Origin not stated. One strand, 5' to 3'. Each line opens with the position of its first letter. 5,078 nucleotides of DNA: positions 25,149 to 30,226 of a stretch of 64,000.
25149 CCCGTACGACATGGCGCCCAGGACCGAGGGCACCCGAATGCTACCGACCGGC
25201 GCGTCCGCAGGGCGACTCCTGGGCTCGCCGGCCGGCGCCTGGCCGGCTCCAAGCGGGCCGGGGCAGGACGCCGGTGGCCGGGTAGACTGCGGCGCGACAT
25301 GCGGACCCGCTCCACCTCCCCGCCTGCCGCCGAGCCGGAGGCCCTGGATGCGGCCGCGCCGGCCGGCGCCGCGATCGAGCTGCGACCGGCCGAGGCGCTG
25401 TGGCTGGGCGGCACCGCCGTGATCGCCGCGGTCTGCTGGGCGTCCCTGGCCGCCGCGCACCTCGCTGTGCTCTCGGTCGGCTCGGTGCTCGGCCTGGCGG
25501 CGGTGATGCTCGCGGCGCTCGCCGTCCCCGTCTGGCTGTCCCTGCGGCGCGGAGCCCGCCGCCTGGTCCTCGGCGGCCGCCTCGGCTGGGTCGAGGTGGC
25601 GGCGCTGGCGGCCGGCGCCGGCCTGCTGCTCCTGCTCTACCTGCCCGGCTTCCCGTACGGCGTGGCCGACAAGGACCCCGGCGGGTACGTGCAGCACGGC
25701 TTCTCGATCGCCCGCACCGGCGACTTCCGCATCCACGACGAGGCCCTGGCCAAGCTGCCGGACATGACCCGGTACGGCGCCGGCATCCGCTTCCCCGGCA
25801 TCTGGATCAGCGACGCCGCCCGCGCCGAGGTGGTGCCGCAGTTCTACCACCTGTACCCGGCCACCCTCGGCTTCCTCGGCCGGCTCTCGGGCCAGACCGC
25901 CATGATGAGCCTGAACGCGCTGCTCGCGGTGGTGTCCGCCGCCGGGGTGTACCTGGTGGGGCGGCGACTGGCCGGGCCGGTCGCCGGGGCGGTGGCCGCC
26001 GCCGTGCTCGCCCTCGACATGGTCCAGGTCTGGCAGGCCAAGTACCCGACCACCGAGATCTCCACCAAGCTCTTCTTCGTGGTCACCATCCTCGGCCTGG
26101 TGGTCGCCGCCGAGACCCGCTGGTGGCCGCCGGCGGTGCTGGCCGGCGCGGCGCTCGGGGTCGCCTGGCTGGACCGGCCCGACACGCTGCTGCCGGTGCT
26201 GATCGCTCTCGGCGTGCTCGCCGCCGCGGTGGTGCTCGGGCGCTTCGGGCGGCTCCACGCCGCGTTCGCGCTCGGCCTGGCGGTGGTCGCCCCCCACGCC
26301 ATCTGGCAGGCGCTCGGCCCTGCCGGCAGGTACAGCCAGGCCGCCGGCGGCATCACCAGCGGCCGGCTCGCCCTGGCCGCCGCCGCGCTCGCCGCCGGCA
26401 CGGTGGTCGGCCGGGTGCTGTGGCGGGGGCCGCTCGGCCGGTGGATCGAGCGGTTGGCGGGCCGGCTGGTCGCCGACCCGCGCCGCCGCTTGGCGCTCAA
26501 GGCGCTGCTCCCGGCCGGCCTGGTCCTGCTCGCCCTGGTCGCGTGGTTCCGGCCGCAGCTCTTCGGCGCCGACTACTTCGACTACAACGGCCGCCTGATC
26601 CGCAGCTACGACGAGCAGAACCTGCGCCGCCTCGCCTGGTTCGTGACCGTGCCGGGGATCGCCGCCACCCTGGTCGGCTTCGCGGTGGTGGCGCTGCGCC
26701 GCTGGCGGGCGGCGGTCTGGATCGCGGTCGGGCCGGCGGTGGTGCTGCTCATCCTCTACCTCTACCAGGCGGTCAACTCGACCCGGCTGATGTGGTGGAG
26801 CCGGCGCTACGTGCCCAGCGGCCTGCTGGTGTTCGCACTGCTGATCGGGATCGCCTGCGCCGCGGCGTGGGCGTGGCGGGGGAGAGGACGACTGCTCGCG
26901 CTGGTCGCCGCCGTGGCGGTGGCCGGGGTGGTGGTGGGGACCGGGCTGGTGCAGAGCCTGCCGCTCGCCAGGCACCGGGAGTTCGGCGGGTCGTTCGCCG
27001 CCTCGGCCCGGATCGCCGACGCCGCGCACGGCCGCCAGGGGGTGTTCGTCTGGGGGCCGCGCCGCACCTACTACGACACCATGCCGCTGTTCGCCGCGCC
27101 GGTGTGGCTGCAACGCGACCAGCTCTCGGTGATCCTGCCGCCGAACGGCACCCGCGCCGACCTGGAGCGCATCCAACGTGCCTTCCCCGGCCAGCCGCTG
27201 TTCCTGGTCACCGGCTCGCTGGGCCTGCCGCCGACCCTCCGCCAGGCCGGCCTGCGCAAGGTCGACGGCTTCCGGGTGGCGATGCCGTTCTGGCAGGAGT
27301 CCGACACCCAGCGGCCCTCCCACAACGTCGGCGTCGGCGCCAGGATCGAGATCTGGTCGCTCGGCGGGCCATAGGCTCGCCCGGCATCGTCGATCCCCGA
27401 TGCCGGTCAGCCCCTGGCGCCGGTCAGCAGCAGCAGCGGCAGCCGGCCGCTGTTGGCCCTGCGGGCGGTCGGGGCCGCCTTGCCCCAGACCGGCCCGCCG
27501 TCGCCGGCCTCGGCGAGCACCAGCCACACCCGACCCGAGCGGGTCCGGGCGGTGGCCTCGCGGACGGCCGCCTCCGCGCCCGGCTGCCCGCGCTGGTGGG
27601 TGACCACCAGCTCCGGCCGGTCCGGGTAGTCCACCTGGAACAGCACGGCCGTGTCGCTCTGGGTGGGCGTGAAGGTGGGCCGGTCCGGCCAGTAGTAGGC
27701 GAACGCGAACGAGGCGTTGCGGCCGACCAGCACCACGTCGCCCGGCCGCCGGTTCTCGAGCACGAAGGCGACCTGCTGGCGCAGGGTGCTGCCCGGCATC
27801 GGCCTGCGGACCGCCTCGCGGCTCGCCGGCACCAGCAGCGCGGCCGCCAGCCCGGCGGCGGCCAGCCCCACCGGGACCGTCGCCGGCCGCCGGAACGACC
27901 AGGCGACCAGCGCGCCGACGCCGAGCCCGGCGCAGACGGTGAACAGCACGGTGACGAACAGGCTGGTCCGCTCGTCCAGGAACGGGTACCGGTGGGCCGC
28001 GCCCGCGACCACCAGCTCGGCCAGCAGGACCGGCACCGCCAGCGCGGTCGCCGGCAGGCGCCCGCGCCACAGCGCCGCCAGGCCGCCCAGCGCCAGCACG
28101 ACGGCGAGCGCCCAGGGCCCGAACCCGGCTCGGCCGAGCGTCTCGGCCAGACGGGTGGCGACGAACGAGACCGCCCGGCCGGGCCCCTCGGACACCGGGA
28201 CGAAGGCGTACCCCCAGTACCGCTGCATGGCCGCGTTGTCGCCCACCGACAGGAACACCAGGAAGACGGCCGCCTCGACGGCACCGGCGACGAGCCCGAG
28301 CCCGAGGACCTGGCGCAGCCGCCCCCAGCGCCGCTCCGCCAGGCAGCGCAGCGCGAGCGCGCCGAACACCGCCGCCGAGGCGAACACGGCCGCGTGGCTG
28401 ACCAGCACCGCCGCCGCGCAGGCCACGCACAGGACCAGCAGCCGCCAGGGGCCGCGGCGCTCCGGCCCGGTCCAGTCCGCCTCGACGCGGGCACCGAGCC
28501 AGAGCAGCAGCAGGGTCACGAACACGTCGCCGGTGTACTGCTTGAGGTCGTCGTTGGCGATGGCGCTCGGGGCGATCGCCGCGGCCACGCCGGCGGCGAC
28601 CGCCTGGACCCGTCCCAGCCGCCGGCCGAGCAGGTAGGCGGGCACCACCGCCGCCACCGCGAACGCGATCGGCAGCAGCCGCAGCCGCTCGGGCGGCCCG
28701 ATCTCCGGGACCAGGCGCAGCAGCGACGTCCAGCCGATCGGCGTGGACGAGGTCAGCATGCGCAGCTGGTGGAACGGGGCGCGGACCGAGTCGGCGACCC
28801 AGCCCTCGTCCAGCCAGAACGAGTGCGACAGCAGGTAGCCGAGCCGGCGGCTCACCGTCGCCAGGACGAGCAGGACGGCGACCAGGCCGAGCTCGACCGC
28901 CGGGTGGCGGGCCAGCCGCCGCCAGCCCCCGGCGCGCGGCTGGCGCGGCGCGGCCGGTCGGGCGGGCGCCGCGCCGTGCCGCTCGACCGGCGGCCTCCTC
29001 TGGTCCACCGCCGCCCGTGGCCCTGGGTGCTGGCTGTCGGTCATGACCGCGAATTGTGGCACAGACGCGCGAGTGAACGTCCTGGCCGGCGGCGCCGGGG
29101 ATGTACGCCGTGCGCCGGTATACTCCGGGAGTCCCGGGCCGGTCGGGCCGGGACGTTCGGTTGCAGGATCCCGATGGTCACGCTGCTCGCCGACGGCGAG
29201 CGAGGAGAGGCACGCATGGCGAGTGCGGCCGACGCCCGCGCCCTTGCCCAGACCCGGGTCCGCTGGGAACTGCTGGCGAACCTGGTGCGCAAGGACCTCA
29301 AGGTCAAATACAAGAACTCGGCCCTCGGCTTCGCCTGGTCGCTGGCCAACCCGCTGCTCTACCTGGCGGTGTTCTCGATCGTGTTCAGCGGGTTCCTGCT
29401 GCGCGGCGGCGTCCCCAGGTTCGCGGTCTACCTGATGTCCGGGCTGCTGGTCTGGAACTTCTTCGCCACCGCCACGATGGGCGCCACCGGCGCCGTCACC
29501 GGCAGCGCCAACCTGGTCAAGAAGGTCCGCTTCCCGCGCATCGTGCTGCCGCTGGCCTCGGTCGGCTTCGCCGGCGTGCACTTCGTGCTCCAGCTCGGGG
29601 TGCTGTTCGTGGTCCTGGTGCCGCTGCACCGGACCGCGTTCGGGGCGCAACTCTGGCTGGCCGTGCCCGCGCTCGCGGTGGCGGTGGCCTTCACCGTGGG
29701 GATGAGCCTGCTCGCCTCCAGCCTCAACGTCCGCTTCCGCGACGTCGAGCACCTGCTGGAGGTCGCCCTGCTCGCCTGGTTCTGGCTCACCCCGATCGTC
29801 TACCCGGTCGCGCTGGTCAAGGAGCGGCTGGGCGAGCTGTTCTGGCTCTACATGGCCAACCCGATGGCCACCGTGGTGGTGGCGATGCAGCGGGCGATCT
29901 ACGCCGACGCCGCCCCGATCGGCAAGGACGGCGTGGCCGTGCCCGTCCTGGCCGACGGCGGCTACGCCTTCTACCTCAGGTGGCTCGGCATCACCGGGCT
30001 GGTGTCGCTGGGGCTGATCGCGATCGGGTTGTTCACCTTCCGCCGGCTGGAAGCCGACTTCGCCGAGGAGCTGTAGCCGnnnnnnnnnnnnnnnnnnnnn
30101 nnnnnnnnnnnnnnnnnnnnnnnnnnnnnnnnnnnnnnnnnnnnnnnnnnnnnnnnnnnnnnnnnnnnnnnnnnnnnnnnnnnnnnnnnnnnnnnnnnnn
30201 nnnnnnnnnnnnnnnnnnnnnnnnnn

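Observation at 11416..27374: Duplicated module of a C-extended SAM methyltransferase plus a 691-aa GT-C membrane glycosyltransferase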

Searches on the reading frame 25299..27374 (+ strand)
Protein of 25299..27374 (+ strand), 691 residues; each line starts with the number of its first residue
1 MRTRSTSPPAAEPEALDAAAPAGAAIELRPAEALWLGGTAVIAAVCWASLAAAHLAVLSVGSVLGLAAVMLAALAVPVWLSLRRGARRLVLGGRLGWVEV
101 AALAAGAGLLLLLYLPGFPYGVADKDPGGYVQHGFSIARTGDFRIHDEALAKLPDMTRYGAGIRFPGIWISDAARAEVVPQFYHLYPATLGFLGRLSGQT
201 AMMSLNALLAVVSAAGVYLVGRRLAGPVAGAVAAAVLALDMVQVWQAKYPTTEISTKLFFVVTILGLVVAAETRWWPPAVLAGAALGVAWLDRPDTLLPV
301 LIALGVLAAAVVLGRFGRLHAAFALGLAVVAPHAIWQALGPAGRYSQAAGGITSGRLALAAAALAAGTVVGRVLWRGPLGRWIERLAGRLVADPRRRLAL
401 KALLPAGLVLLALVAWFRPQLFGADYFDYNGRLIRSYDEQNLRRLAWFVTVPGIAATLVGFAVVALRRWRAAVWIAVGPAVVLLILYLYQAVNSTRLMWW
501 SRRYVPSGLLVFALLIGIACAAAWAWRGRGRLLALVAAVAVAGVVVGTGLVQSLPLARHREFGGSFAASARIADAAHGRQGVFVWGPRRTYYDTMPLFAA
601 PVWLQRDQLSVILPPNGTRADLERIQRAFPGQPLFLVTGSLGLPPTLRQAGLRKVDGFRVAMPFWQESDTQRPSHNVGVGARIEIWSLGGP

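Call 7: search_protein_families(library=pfam, proteins=[window:25299-27374:+], max_evalue=1)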
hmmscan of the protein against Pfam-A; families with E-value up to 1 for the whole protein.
window:25299-27374:+ (691 aa): 2 families
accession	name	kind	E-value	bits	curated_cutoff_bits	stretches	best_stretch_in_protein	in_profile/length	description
PF13231.12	PMT_2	-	3.2e-08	34.4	26.1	1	198-336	20-160/160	Dolichyl-phosphate-mannose-protein mannosyltransferase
PF02529.20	PetG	-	0.15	12.4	23.7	0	58-86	5-33/36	Cytochrome B6-F complex subunit 5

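Call 8: search_protein_families(library=ncbifam, proteins=[window:25299-27374:+], max_evalue=1)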
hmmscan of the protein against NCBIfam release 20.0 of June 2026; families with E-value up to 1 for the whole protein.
window:25299-27374:+ (691 aa): 0 families

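Call 16: search_solved_structures(query=window:25299-27374:+, max_evalue=10)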
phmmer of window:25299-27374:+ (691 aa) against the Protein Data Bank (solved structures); distinct sequences matched with E-value up to 10: 0.

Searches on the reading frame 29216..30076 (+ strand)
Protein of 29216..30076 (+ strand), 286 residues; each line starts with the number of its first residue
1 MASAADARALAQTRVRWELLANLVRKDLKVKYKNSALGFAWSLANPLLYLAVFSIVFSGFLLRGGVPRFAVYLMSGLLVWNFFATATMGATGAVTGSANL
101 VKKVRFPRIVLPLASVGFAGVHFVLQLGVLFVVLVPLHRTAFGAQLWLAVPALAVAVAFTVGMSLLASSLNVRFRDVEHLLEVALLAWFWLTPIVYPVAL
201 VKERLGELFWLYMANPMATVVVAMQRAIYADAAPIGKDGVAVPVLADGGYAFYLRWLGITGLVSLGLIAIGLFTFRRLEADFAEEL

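Call 13: search_protein_families(library=pfam, proteins=[window:29216-30076:+], max_evalue=0.01)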
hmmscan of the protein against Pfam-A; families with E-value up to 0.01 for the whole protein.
window:29216-30076:+ (286 aa): 1 family
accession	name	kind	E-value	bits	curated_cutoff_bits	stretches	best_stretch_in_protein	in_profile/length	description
PF01061.29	ABC2_membrane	-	5.3e-16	59.2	26.9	1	22-227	5-209/211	ABC-2 type transporter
